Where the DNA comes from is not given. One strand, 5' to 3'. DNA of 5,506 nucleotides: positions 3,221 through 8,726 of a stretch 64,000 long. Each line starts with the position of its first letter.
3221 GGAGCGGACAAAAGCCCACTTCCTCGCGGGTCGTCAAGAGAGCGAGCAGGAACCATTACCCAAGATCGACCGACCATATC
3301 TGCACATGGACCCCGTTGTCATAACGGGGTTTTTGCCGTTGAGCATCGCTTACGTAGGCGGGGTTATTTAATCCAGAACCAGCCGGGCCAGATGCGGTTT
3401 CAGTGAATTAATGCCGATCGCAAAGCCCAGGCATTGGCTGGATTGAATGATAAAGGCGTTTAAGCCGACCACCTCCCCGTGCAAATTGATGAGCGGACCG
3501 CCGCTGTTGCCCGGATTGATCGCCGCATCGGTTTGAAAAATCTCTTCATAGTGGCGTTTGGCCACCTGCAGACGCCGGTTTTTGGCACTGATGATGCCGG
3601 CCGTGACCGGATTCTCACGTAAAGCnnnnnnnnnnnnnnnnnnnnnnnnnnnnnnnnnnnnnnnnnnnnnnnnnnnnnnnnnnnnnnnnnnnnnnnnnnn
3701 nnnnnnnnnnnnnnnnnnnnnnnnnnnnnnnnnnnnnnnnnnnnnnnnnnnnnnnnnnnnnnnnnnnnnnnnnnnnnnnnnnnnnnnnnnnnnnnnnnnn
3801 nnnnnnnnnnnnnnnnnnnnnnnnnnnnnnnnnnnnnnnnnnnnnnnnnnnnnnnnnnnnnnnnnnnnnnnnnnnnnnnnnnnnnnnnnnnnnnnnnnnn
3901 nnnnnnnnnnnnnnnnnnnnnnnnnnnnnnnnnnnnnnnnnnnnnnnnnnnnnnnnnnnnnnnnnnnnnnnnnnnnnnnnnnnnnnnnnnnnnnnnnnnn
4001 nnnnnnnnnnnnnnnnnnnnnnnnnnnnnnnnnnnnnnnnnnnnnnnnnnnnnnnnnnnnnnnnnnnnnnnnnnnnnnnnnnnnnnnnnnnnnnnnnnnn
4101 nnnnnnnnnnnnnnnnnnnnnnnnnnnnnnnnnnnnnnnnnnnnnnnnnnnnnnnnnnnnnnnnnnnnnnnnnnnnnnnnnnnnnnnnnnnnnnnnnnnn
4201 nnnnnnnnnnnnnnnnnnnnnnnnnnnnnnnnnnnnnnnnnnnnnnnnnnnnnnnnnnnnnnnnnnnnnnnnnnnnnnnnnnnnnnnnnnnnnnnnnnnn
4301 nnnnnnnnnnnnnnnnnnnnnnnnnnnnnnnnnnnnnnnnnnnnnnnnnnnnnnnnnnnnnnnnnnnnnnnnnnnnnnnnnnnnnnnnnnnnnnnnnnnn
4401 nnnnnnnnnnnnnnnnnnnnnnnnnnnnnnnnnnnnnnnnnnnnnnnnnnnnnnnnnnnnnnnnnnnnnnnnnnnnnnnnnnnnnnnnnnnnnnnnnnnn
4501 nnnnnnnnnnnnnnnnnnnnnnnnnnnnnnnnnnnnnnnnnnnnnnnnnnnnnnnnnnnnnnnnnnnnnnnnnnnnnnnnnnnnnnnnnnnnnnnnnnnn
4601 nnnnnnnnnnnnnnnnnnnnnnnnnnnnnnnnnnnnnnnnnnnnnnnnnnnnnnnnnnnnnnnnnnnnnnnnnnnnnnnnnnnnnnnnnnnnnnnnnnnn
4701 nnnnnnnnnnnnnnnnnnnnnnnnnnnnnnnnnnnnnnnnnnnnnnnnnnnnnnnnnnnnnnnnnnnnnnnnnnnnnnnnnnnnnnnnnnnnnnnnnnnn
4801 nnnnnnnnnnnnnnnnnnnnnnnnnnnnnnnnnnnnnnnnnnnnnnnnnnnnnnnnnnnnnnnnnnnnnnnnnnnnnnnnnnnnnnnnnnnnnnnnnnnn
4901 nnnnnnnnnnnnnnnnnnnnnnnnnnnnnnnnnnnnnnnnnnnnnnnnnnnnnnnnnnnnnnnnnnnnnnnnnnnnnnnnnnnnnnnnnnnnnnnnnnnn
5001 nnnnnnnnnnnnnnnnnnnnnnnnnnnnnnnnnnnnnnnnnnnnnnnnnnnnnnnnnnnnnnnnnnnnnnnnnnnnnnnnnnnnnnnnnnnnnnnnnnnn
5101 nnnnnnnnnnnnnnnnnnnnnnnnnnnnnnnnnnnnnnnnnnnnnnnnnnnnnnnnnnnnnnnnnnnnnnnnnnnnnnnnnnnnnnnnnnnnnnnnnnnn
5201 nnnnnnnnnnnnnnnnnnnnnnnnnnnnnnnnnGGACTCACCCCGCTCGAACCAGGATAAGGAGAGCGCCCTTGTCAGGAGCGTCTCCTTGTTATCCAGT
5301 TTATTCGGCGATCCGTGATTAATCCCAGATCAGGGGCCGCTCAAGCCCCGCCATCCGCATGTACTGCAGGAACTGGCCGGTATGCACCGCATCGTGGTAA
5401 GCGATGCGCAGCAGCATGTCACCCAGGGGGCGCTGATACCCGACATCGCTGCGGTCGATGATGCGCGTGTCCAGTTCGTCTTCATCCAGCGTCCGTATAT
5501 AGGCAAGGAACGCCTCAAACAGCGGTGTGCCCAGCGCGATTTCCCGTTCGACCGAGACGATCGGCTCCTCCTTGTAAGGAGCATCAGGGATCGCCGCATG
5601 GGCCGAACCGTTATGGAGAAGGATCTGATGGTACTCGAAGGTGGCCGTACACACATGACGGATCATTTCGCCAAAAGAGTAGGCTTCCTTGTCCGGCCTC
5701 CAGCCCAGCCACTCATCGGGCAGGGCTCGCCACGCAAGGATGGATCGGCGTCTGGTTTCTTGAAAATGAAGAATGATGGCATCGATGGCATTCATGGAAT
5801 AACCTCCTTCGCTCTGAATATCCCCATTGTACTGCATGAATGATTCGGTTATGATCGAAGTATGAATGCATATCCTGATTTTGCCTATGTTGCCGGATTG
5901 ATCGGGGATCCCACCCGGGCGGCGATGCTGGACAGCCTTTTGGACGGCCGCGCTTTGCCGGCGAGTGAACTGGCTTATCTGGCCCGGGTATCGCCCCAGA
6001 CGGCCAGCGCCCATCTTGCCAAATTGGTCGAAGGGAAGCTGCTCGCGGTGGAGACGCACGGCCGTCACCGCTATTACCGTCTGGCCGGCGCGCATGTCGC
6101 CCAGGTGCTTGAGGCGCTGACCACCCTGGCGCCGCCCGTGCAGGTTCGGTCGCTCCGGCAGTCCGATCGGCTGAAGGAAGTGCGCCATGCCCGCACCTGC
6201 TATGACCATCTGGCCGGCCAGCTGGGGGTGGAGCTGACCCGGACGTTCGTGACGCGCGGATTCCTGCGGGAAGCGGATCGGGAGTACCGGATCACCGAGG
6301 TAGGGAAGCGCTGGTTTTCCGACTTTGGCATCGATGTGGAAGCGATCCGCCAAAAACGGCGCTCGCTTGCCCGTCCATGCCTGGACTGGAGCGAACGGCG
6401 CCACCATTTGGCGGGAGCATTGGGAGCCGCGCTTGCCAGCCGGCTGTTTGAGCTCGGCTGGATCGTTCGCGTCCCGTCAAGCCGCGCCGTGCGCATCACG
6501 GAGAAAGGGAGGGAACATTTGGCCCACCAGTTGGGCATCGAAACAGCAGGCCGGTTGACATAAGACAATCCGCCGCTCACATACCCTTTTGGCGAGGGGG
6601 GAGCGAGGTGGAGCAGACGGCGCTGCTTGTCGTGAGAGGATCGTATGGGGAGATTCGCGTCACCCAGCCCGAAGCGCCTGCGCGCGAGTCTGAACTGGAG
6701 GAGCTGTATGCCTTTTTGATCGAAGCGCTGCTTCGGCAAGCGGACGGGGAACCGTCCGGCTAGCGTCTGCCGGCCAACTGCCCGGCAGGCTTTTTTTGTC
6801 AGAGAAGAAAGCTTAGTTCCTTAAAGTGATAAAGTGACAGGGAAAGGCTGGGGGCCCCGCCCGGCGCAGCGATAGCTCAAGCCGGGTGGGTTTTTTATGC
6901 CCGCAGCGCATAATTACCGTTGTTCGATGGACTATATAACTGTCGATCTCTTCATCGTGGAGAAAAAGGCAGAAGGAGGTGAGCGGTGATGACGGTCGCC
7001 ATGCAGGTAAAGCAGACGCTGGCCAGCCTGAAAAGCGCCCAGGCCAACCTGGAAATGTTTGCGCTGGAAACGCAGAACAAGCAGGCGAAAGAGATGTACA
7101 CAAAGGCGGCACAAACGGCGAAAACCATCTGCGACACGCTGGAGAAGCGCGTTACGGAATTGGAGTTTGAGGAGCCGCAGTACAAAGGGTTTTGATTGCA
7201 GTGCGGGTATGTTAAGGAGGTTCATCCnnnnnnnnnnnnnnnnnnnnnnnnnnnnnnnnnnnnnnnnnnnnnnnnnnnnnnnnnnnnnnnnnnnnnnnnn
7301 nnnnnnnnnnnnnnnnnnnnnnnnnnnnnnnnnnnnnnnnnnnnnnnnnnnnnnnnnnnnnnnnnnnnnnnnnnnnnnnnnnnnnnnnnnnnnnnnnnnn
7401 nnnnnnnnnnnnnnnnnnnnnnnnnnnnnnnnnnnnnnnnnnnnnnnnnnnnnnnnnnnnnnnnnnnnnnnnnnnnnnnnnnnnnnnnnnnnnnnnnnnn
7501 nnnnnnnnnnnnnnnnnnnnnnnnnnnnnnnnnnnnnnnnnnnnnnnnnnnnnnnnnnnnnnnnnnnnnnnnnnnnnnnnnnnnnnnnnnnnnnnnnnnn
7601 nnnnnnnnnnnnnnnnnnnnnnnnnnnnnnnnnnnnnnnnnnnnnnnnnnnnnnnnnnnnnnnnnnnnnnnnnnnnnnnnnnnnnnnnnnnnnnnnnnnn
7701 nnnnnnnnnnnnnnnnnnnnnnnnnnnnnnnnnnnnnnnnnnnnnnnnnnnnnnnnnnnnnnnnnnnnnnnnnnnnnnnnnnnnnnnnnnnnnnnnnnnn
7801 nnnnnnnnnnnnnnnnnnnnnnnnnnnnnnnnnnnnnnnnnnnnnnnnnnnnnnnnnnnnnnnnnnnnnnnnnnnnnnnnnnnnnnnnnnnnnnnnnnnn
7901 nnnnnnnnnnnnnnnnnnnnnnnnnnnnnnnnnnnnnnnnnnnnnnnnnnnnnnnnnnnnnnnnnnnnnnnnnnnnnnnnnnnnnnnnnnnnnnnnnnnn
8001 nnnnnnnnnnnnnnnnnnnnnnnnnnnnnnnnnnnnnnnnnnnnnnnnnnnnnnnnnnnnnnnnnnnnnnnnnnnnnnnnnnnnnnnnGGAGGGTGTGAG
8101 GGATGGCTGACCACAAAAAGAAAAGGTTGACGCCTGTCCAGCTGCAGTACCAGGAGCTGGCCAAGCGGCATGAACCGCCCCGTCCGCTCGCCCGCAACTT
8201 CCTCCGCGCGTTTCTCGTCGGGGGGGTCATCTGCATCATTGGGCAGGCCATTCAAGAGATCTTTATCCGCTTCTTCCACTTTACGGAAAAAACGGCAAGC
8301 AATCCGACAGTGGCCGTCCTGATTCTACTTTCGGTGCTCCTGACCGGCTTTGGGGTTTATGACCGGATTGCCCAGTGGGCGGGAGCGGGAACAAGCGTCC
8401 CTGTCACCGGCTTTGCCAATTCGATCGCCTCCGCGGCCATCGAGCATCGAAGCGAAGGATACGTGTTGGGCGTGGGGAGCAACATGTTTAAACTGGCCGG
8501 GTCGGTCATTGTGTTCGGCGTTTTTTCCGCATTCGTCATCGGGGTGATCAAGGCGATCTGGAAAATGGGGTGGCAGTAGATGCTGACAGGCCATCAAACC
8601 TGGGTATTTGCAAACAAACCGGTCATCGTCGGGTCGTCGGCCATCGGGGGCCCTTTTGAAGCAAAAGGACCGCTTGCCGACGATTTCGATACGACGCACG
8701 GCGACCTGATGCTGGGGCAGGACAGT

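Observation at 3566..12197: An ~8.6 kb recombinase-bearing intervening element splits a serine protease gene and carries a spoVA2mob-type spore heat-resistance operon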

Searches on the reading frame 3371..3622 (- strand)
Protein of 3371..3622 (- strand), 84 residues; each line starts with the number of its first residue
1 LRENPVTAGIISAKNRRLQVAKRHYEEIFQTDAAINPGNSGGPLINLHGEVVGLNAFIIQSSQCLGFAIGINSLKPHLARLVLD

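Call 8: search_protein_families(library=pfam, proteins=[window:3371-3622:-])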
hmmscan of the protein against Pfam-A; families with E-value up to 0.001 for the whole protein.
window:3371-3622:- (84 aa): 2 families
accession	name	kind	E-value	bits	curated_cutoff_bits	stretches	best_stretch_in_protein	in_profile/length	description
PF13365.12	Trypsin_2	-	1.8e-10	42.2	27.6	1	6-54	98-144/144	Trypsin-like peptidase domain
PF00089.32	Trypsin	-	3.6e-09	37.2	20.6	1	9-75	145-217/220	Trypsin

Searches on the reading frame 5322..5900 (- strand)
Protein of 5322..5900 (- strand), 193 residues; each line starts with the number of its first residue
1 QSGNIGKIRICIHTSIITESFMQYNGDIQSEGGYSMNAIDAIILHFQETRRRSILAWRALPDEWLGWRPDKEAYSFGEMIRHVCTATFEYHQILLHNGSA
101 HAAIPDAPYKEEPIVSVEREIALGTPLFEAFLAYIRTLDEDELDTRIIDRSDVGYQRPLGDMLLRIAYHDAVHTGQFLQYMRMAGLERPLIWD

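Call 8: search_protein_families(library=pfam, proteins=[window:5322-5900:-])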
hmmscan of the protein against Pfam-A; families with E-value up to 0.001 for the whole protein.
window:5322-5900:- (193 aa): 2 families
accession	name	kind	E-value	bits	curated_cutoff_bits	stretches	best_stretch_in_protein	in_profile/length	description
PF12867.12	DinB_2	-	6.6e-17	62.6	24.8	1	46-176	2-127/128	DinB superfamily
PF05163.17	DinB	-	1.5e-06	28.7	23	1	41-189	7-150/165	DinB family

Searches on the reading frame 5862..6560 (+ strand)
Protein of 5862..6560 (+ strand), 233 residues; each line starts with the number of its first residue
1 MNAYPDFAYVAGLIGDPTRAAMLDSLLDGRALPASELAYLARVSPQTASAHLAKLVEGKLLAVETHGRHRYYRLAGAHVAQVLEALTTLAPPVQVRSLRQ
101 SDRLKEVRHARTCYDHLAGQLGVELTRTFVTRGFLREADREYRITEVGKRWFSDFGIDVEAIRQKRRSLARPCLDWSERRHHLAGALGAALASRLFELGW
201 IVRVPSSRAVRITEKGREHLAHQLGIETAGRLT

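Call 8: search_protein_families(library=pfam, proteins=[window:5862-6560:+])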
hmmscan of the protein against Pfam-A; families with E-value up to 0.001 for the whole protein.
window:5862-6560:+ (233 aa): 5 families
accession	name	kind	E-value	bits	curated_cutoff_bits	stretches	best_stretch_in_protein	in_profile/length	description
PF12840.13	HTH_20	-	4.1e-11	43.1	27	1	15-64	2-51/51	Helix-turn-helix domain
PF25213.1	HVO_A0261_N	-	6e-07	29.7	35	0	126-157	45-76/86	HVO_A0261 N-terminal domain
PF01022.26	HTH_5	-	2.3e-05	24.6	22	1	16-57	1-41/47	Bacterial regulatory protein, arsR family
PF12802.13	MarR_2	-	9.8e-05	22.9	27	0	19-70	7-59/61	MarR family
PF24033.1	DUF7342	-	0.0001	22.8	31.6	1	33-100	19-84/150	Family of unknown function (DUF7342)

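Call 48: search_protein_families(library=phrogs, proteins=[window:5862-6560:+], max_evalue=0.01)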
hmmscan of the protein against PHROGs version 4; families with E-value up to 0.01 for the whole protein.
window:5862-6560:+ (233 aa): 2 families
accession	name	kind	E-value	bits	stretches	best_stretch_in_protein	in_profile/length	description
phrog_2440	-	transcription regulation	7e-05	23.7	0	193-224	67-99/126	transcriptional regulator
phrog_5689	-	unknown function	0.0032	18.9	0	207-229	62-84/91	-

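Call 61: search_protein_families(library=ncbifam, proteins=[window:5862-6560:+], max_evalue=0.00001)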
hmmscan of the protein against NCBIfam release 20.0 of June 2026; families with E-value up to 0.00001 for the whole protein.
window:5862-6560:+ (233 aa): 3 families
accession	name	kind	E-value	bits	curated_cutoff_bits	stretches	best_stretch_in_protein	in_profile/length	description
NF033788.1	HTH_metalloreg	subfamily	6.3e-15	54.8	55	1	11-82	5-76/77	metalloregulator ArsR/SmtB family transcription factor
NF047906.1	CdPbTransRegCmtR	equivalog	3.4e-11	43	150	1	14-90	18-93/104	Cd(II)/Pb(II)-sensing metalloregulatory transcriptional regulator CmtR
NF033789.1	repress_SdpR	subfamily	4.1e-06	26.6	100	1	14-87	5-77/79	autorepressor SdpR family transcription factor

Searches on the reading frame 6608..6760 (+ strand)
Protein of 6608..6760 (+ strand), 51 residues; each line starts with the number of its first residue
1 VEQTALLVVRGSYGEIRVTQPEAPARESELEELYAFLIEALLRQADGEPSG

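Call 48: search_protein_families(library=phrogs, proteins=[window:6608-6760:+], max_evalue=0.01)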
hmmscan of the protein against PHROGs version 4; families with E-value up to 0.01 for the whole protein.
window:6608-6760:+ (51 aa): 0 families

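Call 59: search_solved_structures(query=A6, max_evalue=10, show_alignments=2)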
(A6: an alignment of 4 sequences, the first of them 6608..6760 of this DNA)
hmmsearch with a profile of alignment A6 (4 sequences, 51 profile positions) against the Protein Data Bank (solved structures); distinct sequences matched with E-value up to 10: 4.
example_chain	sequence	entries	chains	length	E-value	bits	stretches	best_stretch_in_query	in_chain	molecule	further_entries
4lzi_A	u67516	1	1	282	0.67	12.9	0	28-45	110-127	Multicystatin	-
3g4s_V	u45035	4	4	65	0.83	12.6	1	23-47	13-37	50S ribosomal protein L29P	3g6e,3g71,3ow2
1ffk_S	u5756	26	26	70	0.84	12.6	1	23-47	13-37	RIBOSOMAL PROTEIN L29 | 50S RIBOSOMAL PROTEIN L29 | 50S ribosomal protein L29P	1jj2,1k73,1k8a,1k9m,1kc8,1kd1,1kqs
1s72_V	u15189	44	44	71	0.89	12.5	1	23-47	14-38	50S ribosomal protein L29P | 50S ribosomal protein L29 | RPL29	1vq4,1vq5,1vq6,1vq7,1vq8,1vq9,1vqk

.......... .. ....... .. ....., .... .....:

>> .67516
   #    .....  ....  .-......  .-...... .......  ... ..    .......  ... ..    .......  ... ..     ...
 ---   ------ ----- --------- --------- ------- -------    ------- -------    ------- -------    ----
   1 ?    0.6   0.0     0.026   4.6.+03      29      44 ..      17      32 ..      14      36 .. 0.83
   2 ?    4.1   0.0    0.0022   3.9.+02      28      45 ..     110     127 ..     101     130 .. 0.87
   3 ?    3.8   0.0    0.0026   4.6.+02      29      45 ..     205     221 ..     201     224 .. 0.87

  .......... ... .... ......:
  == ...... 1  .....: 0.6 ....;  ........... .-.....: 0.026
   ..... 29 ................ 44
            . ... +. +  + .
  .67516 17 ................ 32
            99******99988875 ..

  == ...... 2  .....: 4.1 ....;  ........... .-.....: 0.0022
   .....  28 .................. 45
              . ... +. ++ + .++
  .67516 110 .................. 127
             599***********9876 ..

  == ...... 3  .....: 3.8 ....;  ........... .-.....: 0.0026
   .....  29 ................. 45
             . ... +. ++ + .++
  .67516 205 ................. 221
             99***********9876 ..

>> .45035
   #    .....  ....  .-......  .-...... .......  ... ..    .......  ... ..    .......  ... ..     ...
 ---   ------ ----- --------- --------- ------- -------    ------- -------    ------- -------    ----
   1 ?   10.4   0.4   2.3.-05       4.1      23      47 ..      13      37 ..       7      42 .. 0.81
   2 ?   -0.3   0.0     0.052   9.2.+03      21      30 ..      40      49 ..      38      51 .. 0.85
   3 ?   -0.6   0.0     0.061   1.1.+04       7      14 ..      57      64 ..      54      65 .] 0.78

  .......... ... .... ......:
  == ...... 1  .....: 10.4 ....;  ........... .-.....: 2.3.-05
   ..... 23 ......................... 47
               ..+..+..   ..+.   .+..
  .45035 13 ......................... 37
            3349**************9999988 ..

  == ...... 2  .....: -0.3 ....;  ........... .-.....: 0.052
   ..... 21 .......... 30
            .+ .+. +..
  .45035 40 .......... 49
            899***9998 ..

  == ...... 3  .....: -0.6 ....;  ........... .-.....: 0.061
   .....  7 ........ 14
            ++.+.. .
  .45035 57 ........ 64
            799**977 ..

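Call 60: search_protein_families(library=pfam, alignment_id=A6, max_evalue=1)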
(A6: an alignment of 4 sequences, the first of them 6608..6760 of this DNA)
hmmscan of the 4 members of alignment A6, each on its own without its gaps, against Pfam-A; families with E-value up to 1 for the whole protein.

A. member 1, window:6608-6760:+ (51 aa): 0 families

B. families by the number of members that match (of 4 scanned): 0 families

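Call 89: predict_structure(protein=window:6608-6760:+)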
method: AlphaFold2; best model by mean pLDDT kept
length: 51 residues; sequences in the alignment: 1
mean_pLDDT: 75.2   pTM: 0.47
mean pLDDT of the five models: 75.2, 74.3, 71.6, 70.0, 69.2
residues with pLDDT >= 90: 5; 70-90: 28; 50-70: 16; < 50: 2
segments of 3 or more residues with pLDDT < 50: none
pLDDT, mean of each block of 10 residues (from residue 1): 57 70 80 89 82 57
secondary structure, 60 per line:
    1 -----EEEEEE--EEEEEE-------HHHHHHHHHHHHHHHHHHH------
elements in order: E6-11 E14-19 H27-45

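Call 91: fold_search(model_id=the predicted structure, library=pdb)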
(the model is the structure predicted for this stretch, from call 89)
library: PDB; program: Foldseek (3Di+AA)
matches with E <= 10: 59; with E <= 0.001: 0
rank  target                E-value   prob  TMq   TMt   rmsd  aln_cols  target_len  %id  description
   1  2fqm_D                2.4e+00  0.10  0.29  0.24   5.5        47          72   17  Crystal structure of the oligomerization domain of the phosphoprotein of vesicular stomatitis virus (released 2006-02-07)
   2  2wql_A                2.8e+00  0.06  0.23  0.10   8.2        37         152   22  CRYSTAL STRUCTURE OF THE MAJOR CARROT ALLERGEN DAU C 1 (released 2009-09-01)
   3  4wf6                  3.0e+00  0.09  0.32  0.04  12.5        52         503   15  Anthrax toxin lethal factor with bound small molecule inhibitor MK-31 (released 2015-09-09)
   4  6eg5_E                3.4e+00  0.11  0.37  0.16  18.9        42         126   21  The structure of SB-1-202-tubulin complex (released 2019-08-21)
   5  6baq_B                3.4e+00  0.08  0.30  0.11  13.4        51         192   16  Mus musculus BPIFA1 (released 2018-05-09)
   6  2fqm_C                3.6e+00  0.12  0.36  0.28   5.5        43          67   19  Crystal structure of the oligomerization domain of the phosphoprotein of vesicular stomatitis virus (released 2006-02-07)
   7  4oyh_E                3.6e+00  0.12  0.34  0.15   3.9        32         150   25  Structure of Bacillus subtilis MobB (released 2015-03-18)
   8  9epc_H                3.6e+00  0.10  0.39  0.05   9.9        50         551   12  Cryo-EM structure of the Plastid-encoded RNA polymerase from Sinapis alba (released 2025-06-18)
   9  9nkf_X                3.6e+00  0.05  0.25  0.06  13.5        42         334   12  Structure of human substrate-free 26S proteasome in the presence of ATPgS and MG-132,SA-like state (composite map) (released 2025-05-07)
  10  4zol_E                3.9e+00  0.09  0.37  0.16  18.8        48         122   23  Crystal Structure of Tubulin-Stathmin-TTL-Tubulysin M Complex (released 2016-07-27)
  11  1q10_MODEL_1_A        4.2e+00  0.12  0.34  0.32   3.8        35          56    8  Ensemble of 40 Structures of the Dimeric Mutant of the B1 Domain of Streptococcal Protein G (released 2003-10-14)
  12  4pku                  4.5e+00  0.07  0.32  0.04  12.7        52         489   15  Anthrax toxin lethal factor with bound small molecule inhibitor 15 (released 2014-11-12)
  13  5nfz_E                4.8e+00  0.08  0.37  0.16  18.7        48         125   23  TUBULIN-MTC complex (released 2017-10-25)
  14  6baq_D                4.8e+00  0.06  0.30  0.11  13.5        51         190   16  Mus musculus BPIFA1 (released 2018-05-09)
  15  8a22_Bg               4.8e+00  0.06  0.27  0.14   9.2        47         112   17  Structure of the mitochondrial ribosome from Polytomella magna (released 2022-11-16)
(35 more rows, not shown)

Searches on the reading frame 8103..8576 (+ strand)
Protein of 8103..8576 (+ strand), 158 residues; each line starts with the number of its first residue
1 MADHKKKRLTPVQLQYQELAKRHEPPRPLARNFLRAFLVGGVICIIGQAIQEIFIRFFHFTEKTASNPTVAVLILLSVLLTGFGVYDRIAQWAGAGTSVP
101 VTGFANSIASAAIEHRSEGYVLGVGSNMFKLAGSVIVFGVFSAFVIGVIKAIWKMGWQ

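Call 8: search_protein_families(library=pfam, proteins=[window:8103-8576:+])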
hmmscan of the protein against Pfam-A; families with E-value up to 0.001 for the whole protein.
window:8103-8576:+ (158 aa): 1 family
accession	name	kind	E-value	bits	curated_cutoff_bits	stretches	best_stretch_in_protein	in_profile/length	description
PF03862.18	SpoVAC_SpoVAEB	-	1.8e-42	144.8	25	1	32-149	1-117/117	SpoVAC/SpoVAEB sporulation membrane protein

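Call 61: search_protein_families(library=ncbifam, proteins=[window:8103-8576:+], max_evalue=0.00001)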
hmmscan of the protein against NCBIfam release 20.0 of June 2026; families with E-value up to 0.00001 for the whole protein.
window:8103-8576:+ (158 aa): 2 families
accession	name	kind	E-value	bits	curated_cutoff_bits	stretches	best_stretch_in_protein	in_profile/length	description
TIGR02838.1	spore_V_AC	equivalog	3.3e-61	205.2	164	1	15-152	2-139/141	stage V sporulation protein AC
TIGR02839.1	spore_V_AE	equivalog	8.1e-20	71.2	131.1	1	33-149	1-109/114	stage V sporulation protein AE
